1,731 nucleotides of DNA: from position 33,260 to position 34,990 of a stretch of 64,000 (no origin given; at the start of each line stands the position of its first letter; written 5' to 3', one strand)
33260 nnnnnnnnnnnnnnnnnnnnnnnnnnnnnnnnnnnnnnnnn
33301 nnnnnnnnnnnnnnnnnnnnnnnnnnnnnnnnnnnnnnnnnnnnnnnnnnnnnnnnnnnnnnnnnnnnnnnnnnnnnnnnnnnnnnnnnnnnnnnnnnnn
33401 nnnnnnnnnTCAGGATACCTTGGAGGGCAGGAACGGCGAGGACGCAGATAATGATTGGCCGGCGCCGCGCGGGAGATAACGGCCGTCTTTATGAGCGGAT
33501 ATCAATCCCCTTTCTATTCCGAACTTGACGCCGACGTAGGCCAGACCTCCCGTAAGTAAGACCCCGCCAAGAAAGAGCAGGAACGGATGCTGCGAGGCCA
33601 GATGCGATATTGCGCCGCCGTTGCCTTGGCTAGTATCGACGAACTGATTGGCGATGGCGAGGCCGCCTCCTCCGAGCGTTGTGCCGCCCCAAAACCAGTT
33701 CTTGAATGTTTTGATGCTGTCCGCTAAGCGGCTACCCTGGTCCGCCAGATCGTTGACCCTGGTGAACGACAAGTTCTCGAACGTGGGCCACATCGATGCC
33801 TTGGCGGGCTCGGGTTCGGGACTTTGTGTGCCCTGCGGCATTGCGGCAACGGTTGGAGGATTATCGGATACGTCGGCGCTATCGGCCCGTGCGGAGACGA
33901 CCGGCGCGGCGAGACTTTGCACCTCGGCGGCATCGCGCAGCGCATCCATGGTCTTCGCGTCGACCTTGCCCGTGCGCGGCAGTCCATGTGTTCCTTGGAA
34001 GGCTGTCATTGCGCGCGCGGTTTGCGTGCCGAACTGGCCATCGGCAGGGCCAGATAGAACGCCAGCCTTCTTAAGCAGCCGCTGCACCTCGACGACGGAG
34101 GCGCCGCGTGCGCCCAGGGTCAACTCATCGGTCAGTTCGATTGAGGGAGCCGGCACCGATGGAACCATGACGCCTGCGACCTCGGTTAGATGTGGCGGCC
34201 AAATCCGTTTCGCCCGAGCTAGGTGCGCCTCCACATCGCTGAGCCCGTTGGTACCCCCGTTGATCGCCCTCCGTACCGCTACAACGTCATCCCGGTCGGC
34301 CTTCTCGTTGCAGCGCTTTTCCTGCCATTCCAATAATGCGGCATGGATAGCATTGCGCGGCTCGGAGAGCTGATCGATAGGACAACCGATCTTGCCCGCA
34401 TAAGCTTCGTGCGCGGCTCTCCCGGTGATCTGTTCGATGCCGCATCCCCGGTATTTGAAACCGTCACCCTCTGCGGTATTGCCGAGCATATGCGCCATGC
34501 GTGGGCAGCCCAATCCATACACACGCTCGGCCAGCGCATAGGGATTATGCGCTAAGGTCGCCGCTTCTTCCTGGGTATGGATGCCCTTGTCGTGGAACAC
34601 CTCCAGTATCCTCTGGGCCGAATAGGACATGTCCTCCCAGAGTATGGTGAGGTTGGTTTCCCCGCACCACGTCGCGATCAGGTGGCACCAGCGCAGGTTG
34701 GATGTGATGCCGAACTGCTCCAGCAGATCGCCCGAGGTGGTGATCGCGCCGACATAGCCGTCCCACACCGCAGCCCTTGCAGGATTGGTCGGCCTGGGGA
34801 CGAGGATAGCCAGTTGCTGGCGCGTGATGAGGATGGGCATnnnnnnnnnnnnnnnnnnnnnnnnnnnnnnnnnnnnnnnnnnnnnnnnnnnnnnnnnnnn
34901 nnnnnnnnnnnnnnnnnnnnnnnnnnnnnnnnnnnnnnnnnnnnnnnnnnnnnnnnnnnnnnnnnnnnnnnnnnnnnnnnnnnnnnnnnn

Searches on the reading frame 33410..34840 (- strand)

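Call 24: search_protein_families(library=phrogs, proteins=[window:33410-34840:-], max_evalue=0.001)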
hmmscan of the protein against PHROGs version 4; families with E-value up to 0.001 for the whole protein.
window:33410-34840:- (476 aa): 11 families
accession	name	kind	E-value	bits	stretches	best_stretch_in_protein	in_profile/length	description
phrog_181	-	lysis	4.8e-47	162.4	1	4-214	331-530/769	endolysin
phrog_26317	-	unknown function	1.4e-15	58.2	1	118-213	17-116/119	-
phrog_14712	-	moron, auxiliary metabolic gene and host takeover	1.1e-12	48.7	1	119-210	80-183/322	chitinase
phrog_1224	-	head and packaging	1.7e-11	45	1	240-309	4-72/438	endolysin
phrog_1493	-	lysis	3.9e-10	40.5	1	228-305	230-309/394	endolysin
phrog_9506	-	lysis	1.9e-09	38.7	1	159-213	130-192/330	endolysin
phrog_2649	-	lysis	2.8e-08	34.9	1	231-308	166-242/261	endolysin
phrog_34417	-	unknown function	6e-07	30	1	118-212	79-190/326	-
phrog_23452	-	unknown function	6.7e-06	27.3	1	237-298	52-118/135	-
phrog_317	-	lysis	0.00043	20.5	1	155-210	297-355/492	endolysin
phrog_9589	-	lysis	0.00054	20.9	0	228-286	191-251/281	endolysin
